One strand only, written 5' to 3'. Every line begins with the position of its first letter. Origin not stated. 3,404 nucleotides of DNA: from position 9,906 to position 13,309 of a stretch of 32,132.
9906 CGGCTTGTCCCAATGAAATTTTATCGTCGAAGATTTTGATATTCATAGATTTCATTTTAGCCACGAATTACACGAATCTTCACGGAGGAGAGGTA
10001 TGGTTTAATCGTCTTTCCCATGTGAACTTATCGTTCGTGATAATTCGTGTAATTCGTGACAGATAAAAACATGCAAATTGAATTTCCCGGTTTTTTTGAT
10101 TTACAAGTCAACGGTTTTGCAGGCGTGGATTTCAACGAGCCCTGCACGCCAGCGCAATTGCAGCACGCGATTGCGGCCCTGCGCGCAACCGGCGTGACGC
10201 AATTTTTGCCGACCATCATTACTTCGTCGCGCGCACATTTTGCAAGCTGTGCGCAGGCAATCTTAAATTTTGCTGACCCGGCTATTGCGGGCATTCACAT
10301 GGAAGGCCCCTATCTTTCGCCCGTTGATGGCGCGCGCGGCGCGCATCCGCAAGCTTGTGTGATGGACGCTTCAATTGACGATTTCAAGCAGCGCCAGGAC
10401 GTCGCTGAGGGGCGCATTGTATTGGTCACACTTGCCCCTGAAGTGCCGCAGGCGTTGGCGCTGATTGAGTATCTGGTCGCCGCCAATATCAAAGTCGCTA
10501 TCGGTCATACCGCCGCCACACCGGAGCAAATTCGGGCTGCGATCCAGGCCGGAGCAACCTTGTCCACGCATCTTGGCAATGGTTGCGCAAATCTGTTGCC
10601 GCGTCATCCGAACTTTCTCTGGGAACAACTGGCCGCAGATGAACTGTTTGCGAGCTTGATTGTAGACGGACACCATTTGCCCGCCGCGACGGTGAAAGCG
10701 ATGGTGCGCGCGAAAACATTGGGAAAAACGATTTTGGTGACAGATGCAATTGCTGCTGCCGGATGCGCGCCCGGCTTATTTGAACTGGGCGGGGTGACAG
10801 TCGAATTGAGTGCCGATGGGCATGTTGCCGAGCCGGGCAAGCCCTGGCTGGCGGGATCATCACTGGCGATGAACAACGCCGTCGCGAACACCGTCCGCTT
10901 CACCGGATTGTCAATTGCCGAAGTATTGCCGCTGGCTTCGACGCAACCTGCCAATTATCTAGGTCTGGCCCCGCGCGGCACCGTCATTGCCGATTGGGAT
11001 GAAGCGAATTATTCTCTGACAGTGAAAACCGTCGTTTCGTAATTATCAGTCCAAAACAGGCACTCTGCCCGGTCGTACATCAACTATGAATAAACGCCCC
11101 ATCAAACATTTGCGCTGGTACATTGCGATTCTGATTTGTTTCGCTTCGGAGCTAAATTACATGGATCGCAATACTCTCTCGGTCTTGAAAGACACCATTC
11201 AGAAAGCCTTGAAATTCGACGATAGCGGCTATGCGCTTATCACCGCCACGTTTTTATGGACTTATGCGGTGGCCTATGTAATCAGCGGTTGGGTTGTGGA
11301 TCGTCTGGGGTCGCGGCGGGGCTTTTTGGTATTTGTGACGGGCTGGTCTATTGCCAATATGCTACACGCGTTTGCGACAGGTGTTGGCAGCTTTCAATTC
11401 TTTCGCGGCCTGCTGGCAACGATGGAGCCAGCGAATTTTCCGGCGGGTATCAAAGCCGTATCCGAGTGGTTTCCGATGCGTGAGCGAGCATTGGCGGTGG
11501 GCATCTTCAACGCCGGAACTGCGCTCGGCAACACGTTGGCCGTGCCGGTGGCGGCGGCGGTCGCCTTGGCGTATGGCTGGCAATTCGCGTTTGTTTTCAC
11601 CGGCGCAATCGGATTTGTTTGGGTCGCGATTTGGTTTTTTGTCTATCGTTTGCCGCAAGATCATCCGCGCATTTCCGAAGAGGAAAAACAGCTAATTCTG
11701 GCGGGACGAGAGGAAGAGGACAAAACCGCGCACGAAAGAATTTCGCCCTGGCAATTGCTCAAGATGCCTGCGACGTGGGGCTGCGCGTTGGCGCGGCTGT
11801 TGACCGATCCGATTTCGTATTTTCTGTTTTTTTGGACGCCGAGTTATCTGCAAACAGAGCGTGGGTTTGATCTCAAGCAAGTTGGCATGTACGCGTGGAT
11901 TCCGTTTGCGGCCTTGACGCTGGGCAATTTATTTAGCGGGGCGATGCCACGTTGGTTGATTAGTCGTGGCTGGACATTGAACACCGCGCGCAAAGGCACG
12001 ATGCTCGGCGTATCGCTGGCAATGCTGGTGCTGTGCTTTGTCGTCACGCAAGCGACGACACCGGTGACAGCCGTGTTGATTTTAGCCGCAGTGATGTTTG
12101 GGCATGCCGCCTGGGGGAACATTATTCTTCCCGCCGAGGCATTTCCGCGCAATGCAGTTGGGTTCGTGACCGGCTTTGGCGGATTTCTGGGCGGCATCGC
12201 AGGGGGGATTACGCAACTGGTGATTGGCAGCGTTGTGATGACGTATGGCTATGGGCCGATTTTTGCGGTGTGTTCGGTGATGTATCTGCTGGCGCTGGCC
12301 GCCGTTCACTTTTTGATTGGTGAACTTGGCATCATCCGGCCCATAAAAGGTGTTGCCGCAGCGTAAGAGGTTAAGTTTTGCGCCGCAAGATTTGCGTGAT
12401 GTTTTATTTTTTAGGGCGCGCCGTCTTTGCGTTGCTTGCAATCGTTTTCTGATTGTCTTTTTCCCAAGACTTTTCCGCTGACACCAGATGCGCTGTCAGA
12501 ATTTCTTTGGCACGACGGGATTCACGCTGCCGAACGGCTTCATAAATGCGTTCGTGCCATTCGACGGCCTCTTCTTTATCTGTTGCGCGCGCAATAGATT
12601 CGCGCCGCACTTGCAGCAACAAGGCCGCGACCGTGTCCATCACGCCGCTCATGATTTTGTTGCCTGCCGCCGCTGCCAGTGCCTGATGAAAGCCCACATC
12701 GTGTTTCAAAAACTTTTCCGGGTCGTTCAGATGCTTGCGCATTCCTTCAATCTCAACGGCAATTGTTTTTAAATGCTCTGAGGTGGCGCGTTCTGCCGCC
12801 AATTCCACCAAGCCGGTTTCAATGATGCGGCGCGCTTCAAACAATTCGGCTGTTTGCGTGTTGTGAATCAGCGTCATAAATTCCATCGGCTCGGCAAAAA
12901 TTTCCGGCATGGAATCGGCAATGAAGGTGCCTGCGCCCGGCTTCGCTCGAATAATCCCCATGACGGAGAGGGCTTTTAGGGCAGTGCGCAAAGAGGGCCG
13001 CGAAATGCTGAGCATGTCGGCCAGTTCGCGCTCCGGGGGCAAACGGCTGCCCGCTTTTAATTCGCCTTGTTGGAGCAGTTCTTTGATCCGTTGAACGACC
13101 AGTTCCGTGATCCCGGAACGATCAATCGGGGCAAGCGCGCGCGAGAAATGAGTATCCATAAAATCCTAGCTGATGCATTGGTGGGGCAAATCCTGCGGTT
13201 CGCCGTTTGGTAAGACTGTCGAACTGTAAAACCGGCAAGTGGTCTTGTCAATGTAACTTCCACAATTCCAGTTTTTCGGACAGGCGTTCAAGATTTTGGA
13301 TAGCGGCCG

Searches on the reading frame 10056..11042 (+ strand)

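Call 82: search_protein_families(library=pfam, proteins=[window:10056-11042:+], max_evalue=0.00001)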
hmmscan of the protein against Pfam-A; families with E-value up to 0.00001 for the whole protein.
window:10056-11042:+ (328 aa): 1 family
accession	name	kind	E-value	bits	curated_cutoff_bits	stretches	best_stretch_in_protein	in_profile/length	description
PF01979.26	Amidohydro_1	-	4.5e-11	43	25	1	10-306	3-302/345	Amidohydrolase family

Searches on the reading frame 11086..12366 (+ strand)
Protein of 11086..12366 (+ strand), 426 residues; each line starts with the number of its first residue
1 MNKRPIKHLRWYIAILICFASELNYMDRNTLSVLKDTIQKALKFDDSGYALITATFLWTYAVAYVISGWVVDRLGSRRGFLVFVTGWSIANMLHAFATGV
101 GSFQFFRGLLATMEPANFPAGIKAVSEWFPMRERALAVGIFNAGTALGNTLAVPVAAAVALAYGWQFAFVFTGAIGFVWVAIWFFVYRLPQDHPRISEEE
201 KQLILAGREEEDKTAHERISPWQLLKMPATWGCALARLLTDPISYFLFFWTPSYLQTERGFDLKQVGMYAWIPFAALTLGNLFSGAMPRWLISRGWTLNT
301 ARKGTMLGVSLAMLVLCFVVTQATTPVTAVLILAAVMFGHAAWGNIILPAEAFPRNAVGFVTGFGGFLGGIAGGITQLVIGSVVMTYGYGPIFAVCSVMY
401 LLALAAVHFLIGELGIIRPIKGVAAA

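Call 82: search_protein_families(library=pfam, proteins=[window:11086-12366:+], max_evalue=0.00001)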
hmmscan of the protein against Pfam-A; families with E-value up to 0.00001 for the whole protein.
window:11086-12366:+ (426 aa): 1 family
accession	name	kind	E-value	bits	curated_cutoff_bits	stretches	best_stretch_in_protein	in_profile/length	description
PF07690.21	MFS_1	-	6.9e-48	163.8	33.4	1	18-375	2-345/347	Major Facilitator Superfamily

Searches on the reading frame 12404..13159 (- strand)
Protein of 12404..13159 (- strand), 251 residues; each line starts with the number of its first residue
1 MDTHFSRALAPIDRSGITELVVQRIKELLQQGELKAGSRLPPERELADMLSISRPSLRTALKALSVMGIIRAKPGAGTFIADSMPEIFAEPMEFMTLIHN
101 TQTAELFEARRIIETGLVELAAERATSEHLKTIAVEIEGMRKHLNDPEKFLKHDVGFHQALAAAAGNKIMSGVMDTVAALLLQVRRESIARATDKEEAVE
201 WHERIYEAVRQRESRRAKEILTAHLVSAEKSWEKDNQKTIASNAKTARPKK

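Call 82: search_protein_families(library=pfam, proteins=[window:12404-13159:-], max_evalue=0.00001)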
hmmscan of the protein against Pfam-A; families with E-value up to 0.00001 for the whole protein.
window:12404-13159:- (251 aa): 3 families
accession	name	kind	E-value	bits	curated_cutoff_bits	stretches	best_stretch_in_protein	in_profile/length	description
PF07729.17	FCD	-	5.6e-27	95.1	24.3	1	105-225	1-123/125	FCD domain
PF00392.27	GntR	-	4.7e-18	65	27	1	19-80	3-64/64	Bacterial regulatory proteins, gntR family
PF07840.17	FadR_C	-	5.8e-07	30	23.6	1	105-237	29-157/164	FadR C-terminal domain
